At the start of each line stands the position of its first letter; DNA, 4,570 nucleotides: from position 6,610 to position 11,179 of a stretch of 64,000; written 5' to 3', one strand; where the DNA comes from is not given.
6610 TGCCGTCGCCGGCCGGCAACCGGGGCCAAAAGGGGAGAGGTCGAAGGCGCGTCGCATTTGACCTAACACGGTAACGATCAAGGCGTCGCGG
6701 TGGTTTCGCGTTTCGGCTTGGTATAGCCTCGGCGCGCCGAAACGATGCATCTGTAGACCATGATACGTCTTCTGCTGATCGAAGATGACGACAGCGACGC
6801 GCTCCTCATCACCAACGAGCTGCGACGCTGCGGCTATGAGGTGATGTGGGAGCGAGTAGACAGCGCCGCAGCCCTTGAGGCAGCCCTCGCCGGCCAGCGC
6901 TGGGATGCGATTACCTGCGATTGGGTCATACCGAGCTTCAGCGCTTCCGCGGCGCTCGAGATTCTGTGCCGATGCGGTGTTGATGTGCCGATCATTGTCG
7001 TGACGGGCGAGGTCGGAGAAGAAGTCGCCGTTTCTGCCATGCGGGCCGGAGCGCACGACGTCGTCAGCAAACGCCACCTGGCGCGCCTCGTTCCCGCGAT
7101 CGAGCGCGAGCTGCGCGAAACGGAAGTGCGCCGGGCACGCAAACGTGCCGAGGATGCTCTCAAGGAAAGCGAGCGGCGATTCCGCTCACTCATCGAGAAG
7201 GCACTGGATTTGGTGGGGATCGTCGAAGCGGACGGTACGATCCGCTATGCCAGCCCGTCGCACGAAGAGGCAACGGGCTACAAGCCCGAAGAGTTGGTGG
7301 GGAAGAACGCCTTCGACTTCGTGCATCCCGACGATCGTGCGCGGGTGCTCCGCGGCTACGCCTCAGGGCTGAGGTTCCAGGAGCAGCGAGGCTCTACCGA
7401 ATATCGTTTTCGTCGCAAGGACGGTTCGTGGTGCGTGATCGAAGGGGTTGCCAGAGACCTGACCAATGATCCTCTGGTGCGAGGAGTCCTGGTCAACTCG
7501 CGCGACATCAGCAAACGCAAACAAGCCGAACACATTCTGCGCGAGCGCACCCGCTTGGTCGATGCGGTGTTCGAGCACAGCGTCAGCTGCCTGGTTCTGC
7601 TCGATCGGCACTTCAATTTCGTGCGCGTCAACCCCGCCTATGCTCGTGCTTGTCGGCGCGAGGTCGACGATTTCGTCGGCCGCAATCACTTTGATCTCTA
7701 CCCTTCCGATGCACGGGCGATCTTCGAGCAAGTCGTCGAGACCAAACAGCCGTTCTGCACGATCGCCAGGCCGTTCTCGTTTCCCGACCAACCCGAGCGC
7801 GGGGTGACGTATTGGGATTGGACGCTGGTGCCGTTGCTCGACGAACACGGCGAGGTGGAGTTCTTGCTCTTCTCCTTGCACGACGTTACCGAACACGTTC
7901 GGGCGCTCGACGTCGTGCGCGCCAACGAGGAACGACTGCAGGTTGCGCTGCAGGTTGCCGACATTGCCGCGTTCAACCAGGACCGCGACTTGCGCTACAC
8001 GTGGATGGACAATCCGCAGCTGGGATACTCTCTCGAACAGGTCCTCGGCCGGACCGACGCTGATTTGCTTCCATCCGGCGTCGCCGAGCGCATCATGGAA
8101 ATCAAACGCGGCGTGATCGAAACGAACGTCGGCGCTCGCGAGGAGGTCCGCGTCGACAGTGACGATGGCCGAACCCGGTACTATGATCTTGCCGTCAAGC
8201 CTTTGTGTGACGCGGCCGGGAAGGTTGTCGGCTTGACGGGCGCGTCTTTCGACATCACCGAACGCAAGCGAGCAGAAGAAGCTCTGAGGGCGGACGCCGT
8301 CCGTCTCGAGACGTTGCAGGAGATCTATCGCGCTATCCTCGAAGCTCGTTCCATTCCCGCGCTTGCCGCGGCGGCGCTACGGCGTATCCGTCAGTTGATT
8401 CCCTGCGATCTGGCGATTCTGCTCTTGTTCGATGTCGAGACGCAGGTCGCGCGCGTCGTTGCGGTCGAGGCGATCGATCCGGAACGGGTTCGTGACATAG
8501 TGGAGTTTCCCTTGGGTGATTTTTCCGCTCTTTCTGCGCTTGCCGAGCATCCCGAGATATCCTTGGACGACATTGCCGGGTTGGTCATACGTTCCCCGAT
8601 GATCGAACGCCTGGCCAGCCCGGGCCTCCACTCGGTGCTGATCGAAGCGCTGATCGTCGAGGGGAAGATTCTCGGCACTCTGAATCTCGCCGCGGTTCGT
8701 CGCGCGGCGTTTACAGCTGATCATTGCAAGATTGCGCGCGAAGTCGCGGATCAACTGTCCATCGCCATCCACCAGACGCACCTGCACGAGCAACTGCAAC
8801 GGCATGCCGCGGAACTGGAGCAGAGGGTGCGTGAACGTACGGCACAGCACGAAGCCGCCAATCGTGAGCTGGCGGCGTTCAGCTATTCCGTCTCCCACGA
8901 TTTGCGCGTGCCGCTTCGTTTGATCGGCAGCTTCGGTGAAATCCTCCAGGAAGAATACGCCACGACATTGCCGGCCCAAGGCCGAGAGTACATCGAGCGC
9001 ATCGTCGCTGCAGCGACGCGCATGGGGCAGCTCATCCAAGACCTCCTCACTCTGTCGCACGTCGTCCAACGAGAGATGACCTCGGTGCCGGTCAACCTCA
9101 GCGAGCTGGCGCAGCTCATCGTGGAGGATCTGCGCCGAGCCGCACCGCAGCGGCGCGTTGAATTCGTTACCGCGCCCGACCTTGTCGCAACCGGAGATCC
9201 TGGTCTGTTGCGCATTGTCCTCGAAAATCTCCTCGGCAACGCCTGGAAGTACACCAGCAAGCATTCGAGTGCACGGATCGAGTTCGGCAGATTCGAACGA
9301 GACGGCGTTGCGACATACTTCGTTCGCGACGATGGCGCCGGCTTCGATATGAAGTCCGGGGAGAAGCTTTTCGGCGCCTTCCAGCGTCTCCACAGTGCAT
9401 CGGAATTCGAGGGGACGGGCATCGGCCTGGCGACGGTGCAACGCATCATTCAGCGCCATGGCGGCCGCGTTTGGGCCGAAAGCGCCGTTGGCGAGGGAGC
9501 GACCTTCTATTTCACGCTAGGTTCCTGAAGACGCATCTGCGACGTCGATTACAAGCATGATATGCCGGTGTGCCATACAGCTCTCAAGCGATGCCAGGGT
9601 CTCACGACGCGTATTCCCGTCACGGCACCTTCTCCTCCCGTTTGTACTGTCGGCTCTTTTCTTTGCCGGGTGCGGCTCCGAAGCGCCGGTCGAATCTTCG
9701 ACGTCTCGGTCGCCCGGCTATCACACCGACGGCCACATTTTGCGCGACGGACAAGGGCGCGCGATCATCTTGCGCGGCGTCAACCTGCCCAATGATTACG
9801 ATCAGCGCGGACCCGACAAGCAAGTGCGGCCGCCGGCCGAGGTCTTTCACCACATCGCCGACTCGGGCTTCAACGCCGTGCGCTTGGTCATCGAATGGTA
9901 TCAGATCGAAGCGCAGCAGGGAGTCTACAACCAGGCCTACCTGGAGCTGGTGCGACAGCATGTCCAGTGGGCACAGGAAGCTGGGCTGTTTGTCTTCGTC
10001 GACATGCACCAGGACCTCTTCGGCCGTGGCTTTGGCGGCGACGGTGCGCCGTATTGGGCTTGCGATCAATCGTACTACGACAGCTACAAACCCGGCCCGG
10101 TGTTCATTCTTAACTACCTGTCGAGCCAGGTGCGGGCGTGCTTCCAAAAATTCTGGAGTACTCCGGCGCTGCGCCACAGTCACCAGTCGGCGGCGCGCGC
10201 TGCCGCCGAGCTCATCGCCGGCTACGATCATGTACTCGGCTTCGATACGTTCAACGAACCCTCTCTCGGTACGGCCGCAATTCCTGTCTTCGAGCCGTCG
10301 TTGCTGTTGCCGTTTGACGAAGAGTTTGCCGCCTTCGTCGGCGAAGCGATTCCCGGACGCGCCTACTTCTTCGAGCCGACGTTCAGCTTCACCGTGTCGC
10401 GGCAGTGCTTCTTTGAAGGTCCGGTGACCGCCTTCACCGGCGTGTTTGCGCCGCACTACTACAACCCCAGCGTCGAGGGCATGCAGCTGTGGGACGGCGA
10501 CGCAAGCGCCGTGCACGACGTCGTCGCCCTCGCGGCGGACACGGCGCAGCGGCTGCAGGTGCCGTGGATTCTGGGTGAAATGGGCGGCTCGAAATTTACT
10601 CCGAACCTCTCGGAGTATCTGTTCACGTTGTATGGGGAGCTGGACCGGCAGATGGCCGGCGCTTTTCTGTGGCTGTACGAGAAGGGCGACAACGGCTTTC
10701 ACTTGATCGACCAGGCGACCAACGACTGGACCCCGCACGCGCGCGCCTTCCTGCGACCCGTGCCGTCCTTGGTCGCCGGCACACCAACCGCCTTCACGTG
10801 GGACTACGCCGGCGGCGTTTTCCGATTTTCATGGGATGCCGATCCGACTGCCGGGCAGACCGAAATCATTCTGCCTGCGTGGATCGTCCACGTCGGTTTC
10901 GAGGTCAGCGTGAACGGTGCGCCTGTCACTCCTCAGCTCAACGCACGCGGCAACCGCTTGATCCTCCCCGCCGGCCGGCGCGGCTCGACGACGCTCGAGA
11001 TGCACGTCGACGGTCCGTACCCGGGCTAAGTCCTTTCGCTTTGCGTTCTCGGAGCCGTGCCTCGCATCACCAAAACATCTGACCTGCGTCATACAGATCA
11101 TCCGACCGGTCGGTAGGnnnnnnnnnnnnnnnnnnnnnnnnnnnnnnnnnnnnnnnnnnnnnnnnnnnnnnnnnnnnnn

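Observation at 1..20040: Three diverged, stand-alone Tat-exported NarG-like molybdoenzyme alpha subunits with no partner subunits in 20 kb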

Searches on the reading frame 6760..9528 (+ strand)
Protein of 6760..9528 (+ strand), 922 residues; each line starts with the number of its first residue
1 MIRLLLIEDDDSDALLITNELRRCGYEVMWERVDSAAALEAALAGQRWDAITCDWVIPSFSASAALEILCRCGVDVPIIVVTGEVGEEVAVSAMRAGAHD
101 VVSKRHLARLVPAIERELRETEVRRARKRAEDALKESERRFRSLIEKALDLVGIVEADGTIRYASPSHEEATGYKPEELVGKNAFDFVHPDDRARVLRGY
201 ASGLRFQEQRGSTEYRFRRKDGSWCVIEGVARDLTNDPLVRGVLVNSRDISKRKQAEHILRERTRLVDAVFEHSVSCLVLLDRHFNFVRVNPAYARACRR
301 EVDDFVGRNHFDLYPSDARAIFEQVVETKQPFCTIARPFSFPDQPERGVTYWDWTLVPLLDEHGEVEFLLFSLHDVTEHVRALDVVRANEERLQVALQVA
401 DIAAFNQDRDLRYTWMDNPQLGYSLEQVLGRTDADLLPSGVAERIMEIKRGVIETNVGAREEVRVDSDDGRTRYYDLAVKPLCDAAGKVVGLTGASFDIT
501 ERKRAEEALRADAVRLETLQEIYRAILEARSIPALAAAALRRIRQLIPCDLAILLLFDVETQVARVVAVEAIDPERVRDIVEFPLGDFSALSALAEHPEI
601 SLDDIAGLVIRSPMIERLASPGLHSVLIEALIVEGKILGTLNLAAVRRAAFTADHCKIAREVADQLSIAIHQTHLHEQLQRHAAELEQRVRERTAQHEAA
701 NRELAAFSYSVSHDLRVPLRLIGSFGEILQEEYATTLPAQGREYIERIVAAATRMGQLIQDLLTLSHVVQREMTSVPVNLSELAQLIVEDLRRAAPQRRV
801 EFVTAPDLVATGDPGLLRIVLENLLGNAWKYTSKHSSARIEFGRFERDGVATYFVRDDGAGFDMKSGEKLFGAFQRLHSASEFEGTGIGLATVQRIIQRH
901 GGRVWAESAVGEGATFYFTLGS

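Call 9: search_protein_families(library=pfam, proteins=[window:6760-9528:+], max_evalue=0.01)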
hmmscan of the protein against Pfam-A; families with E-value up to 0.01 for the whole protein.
window:6760-9528:+ (922 aa): 12 families
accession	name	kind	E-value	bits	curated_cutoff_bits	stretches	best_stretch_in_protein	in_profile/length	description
PF08448.16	PAS_4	-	3.2e-39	134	23.1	3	406-504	11-110/110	PAS fold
PF00989.32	PAS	-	6.9e-26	90.9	22.6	2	140-250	2-113/113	PAS fold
PF13426.13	PAS_9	-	1.9e-24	86.3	27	2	154-251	6-102/103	PAS domain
PF02518.31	HATPase_c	-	1.9e-21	77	26.4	1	812-920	1-107/111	Histidine kinase-, DNA gyrase B-, and HSP90-like ATPase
PF08447.18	PAS_3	-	2.2e-20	73.2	25.6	1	163-232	3-73/89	PAS fold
PF00512.31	HisKA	-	4.2e-13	49.6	26.9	1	706-766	4-61/66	His Kinase A (phospho-acceptor) domain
PF13185.12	GAF_2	-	2.3e-12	47.7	28.6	1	530-671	2-136/136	GAF domain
PF00072.30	Response_reg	-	1.1e-11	45.3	30.2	1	5-113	2-109/111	Response regulator receiver domain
PF01590.32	GAF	-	2.5e-08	35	22.4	1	534-670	4-133/133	GAF domain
PF13188.13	PAS_8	-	4.4e-06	26.8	21.8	0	139-193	1-55/65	PAS domain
PF13492.12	GAF_3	-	0.00026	21.8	27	1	532-671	2-128/129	GAF domain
PF14598.12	PAS_11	-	0.00091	19.6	25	1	167-227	20-79/109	PAS domain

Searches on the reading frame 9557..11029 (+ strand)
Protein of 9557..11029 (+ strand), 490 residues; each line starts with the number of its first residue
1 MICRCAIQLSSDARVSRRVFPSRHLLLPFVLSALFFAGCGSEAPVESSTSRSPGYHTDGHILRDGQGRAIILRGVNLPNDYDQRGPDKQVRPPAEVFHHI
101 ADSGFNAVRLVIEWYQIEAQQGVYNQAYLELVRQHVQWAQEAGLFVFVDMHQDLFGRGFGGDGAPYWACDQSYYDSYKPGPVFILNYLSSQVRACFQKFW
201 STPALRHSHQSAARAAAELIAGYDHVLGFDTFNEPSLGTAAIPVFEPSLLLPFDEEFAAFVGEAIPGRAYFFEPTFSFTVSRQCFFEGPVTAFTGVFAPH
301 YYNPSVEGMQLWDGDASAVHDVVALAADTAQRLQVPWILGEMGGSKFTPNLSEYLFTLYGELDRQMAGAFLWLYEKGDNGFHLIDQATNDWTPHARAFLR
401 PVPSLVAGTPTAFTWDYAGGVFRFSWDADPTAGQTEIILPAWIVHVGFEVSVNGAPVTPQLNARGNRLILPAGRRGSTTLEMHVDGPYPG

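Call 9: search_protein_families(library=pfam, proteins=[window:9557-11029:+], max_evalue=0.01)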
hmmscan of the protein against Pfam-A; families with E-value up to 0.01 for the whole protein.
window:9557-11029:+ (490 aa): 3 families
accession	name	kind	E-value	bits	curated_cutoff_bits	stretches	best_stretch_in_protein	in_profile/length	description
PF00150.24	Cellulase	-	2.4e-20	73.6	23.5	1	72-349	10-243/272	Cellulase (glycosyl hydrolase family 5)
PF18564.7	Glyco_hydro_5_C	-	1.8e-11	44.8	22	1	400-459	1-63/87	Glycoside hydrolase family 5 C-terminal domain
PF01301.25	Glyco_hydro_35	-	0.0095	16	27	0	95-148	28-81/319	Glycosyl hydrolases family 35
